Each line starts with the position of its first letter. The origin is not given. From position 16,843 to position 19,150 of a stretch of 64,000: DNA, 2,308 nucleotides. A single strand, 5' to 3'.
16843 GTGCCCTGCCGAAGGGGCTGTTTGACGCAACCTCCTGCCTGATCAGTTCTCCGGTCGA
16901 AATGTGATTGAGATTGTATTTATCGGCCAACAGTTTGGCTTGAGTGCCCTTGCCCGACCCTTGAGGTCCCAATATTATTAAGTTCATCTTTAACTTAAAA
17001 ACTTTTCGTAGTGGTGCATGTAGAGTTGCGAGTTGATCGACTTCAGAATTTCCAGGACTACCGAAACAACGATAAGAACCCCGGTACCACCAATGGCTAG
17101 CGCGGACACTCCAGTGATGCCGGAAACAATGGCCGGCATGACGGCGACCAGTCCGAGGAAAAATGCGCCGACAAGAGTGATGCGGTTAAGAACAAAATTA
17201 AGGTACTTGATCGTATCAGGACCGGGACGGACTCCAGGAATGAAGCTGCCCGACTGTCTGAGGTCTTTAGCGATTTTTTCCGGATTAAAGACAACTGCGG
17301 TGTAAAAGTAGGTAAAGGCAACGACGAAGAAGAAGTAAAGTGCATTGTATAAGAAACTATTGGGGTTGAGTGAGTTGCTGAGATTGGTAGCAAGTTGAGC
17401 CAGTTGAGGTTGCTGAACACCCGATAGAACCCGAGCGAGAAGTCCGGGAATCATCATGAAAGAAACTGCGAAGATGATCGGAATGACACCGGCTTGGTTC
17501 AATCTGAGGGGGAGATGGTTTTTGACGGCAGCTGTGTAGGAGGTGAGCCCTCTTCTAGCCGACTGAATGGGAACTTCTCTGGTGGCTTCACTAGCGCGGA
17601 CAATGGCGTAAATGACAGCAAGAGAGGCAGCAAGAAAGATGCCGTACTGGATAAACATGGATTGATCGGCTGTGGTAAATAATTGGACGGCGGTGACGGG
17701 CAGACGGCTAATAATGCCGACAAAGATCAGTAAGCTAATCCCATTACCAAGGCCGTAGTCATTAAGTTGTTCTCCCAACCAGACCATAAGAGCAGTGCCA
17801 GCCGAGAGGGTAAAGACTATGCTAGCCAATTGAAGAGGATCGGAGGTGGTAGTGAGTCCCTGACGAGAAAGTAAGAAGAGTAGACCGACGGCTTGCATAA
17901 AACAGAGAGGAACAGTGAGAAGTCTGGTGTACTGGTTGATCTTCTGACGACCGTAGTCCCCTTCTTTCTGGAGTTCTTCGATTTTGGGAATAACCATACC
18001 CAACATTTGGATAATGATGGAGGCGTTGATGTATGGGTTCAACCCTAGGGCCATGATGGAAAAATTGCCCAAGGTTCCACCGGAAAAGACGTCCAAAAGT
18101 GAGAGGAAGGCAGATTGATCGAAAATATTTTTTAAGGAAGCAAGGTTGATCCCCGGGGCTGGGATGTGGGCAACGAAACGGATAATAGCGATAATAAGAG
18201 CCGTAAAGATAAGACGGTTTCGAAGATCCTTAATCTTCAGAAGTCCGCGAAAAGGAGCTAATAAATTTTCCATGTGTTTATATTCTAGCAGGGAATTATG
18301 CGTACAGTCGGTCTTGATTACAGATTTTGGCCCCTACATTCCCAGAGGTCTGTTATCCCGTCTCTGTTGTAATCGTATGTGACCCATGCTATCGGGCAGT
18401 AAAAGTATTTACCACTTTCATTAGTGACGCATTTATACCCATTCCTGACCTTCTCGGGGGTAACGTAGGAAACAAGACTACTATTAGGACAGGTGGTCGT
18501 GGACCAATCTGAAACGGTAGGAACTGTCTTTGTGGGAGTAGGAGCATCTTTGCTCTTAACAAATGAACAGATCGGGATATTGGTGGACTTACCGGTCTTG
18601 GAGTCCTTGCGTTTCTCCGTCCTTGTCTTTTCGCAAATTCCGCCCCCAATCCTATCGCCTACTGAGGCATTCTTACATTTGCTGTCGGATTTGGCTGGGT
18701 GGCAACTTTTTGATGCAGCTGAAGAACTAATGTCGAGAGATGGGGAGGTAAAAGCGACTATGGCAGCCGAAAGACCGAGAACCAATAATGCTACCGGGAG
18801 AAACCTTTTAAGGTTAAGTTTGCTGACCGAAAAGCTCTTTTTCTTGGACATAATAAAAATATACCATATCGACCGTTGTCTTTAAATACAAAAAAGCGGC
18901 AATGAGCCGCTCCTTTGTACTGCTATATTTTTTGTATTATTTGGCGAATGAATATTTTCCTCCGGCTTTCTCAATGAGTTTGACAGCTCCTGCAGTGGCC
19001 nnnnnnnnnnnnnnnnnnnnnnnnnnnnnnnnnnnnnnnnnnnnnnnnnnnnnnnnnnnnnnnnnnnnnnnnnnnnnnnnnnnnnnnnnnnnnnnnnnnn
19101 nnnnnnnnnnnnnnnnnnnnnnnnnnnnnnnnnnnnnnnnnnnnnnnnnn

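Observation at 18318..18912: Cys-rich secreted protein and an intrinsic terminator inserted between rplO and secY inside the ribosomal supercluster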

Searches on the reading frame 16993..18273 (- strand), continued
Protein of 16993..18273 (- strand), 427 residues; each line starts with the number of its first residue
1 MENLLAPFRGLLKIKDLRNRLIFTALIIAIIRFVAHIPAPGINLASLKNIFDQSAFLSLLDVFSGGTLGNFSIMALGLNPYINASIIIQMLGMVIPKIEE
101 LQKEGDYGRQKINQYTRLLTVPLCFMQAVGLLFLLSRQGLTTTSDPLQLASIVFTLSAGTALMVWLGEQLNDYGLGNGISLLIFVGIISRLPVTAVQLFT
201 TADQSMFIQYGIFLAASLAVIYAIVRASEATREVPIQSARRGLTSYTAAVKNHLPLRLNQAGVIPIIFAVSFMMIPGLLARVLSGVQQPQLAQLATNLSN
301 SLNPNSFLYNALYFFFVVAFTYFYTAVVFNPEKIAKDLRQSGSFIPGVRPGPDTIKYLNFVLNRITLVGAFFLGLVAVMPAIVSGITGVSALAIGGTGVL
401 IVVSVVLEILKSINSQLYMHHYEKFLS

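Call 69: find_encoding_contigs(protein=P0120, flank=3000, max_places=1)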
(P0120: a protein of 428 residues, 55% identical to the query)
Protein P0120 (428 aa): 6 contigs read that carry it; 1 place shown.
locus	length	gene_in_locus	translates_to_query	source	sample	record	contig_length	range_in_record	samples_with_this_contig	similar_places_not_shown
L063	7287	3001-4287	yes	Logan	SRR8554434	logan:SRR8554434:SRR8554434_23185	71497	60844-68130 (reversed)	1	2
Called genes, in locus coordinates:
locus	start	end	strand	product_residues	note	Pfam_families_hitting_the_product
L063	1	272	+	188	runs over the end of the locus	PF00281:Ribosomal_L5, PF00673:Ribosomal_L5_C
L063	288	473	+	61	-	PF00253:Ribosomal_S14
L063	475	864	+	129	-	PF00410:Ribosomal_S8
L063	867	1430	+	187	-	PF00347:Ribosomal_L6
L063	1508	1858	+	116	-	PF00861:Ribosomal_L18p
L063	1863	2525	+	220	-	-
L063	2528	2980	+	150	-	PF00828:Ribosomal_L27A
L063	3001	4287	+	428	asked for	PF00344:SecY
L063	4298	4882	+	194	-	PF00406:ADK, PF02223:Thymidylate_kin (faint), PF13207:AAA_17, PF13238:AAA_18 (weak), PF13671:AAA_33 (faint)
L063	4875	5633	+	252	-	PF00557:Peptidase_M24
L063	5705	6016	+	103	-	-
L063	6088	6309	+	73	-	PF01176:eIF-1a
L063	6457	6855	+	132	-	PF00416:Ribosomal_S13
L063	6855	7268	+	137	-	PF00411:Ribosomal_S11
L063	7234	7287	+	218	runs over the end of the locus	PF00163:Ribosomal_S4, PF01479:S4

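Call 70: find_encoding_contigs(protein=P0070, flank=3000, max_places=1)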
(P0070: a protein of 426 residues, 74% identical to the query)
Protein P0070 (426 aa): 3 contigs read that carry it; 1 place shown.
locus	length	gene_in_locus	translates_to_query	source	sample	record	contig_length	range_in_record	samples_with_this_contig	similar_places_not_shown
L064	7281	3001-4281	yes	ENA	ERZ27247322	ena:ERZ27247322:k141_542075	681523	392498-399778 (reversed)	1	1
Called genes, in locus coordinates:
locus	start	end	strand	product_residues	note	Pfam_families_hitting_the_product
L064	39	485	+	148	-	PF00828:Ribosomal_L27A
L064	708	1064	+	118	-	-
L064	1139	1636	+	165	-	-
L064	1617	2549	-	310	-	-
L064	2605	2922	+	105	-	-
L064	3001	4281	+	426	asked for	PF00344:SecY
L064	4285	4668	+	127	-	-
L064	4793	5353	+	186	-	PF00406:ADK, PF02223:Thymidylate_kin (faint), PF13207:AAA_17, PF13238:AAA_18, PF13671:AAA_33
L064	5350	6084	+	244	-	PF00557:Peptidase_M24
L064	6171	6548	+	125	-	-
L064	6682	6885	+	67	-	PF01176:eIF-1a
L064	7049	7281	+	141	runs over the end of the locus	PF00416:Ribosomal_S13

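Call 79: search_protein_families(library=padloc, proteins=[L001:3462-3977:+, L002:3577-3903:+, L045:295-903:+, L050:2898-3188:+, L050:3188-3946:+, L052:3545-3925:+, L057:3258-3959:+, L016:2128-3018:+, L053:2111-3946:-], max_evalue=0.01)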
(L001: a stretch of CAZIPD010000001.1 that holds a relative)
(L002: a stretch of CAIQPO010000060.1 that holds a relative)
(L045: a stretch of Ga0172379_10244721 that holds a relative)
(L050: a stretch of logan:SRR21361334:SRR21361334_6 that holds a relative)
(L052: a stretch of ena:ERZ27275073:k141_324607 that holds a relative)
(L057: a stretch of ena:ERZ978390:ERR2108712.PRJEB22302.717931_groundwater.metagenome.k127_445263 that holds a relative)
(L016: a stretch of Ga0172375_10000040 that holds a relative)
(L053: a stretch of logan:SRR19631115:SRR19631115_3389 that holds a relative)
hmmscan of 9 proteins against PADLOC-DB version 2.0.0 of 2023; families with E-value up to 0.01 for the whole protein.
L001:3462-3977:+ (172 aa): 0 families

L002:3577-3903:+ (109 aa): 0 families

L045:295-903:+ (203 aa): 0 families

L050:2898-3188:+ (97 aa): 0 families

L050:3188-3946:+ (253 aa): 1 family
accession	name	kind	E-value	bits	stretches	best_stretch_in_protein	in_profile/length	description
PDLC04134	mad2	-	2e-20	71.1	1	66-193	289-416/492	mads_2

L052:3545-3925:+ (127 aa): 0 families

L057:3258-3959:+ (234 aa): 0 families

L016:2128-3018:+ (297 aa): 0 families

L053:2111-3946:- (612 aa): 8 families
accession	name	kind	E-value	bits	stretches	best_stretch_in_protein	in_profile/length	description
PDLC04135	mad3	-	1.5e-29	101.7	2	509-598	265-362/374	mads_3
PDLC02914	ATPase-Toprim_I-B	-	2.3e-05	21.8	1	393-415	27-46/443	-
PDLC02980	AriA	-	4.7e-05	21.5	1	395-429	3-37/304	-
PDLC04164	AriA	-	0.00015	19.4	0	394-419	29-55/253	-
PDLC04140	mad8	-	0.00025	18.7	1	386-501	22-114/314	mads_8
PDLC04893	PDC-S06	-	0.00056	16.4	0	526-572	646-691/862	-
PDLC00305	PtuA1|PtuA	-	0.0039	14.6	1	377-419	10-51/392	AAA ATPase domain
PDLC02335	AbiLi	-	0.0059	13.7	0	394-450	79-106/326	AbiLi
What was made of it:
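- Closest known: Accessory-gene integration hotspots between conserved core genes. Same: Some slot cargo matches defence-system models (mad2- and mad3-like; call 79).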

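Call 80: search_protein_families(library=pfam, proteins=[L045:295-903:+, L050:2898-3188:+, L052:3545-3925:+, L057:3258-3959:+, L016:2128-3018:+, L016:3221-3589:+, L056:2954-3328:+, L056:3410-3898:+, L015:31-2175:+, L054:2761-3123:+], max_evalue=0.01)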
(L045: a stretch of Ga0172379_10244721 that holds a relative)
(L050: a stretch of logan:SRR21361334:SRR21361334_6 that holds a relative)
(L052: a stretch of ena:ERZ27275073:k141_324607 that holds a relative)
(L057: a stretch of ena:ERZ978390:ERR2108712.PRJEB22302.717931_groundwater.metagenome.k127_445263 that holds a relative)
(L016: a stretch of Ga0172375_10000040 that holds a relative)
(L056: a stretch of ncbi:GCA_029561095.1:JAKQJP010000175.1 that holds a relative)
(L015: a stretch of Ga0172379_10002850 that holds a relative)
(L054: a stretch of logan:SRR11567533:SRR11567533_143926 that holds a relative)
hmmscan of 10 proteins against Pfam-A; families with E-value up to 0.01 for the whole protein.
L045:295-903:+ (203 aa): 0 families

L050:2898-3188:+ (97 aa): 0 families

L052:3545-3925:+ (127 aa): 0 families

L057:3258-3959:+ (234 aa): 0 families

L016:2128-3018:+ (297 aa): 0 families

L016:3221-3589:+ (123 aa): 0 families

L056:2954-3328:+ (125 aa): 0 families

L056:3410-3898:+ (163 aa): 0 families

L015:31-2175:+ (715 aa): 4 families
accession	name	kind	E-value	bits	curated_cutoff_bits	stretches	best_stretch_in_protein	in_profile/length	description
PF13385.13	Laminin_G_3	-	2.8e-72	242.2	27.6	4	320-467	1-151/151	Concanavalin A-like lectin/glucanases superfamily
PF02973.23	Sialidase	-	4.1e-09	36.7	26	1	199-267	110-182/189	Sialidase, N-terminal domain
PF02210.31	Laminin_G_2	-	2.1e-07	31.9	22.9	0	391-451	45-118/126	Laminin G domain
PF06439.18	3keto-disac_hyd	-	2.5e-05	24.8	26.8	0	607-653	110-150/187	3-keto-disaccharide hydrolase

L054:2761-3123:+ (121 aa): 0 families

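Call 83: search_protein_families(library=pfam, proteins=[window:16993-18273:-], max_evalue=0.00001)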
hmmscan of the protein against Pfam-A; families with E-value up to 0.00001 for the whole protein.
window:16993-18273:- (427 aa): 1 family
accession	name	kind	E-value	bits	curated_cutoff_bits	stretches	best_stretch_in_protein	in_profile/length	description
PF00344.25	SecY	-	4.6e-101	338.6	32.2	1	72-409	1-305/306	SecY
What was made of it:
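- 16990..18273 (-): secY, the first gene of the downstream unit (secY-adk-map). Pfam SecY 4.6e-101 (call 83).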

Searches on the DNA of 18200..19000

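Call 68: search_rna_families(source=window, start=18200, end=19000, threshold=evalue, max_evalue=1)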
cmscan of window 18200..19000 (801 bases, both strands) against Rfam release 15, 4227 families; matches with E-value up to 1: 3.
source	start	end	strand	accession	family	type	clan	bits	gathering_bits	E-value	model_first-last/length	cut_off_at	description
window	18884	18953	-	RF02059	STnc50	Gene; sRNA;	-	20.8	55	0.85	1-84/84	no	Salmonella enterica sRNA STnc40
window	18807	18916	+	RF00082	SraG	Gene; sRNA;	-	20.6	50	0.51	1-177/177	no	SraG RNA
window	18876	18919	+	RF00125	IS128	Gene; sRNA;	-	17.2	80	0.65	153-198/209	no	IS128 RNA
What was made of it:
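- Tried and rejected: Three sub-threshold sRNA hits caused by the terminator hairpin were rejected (call 68).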
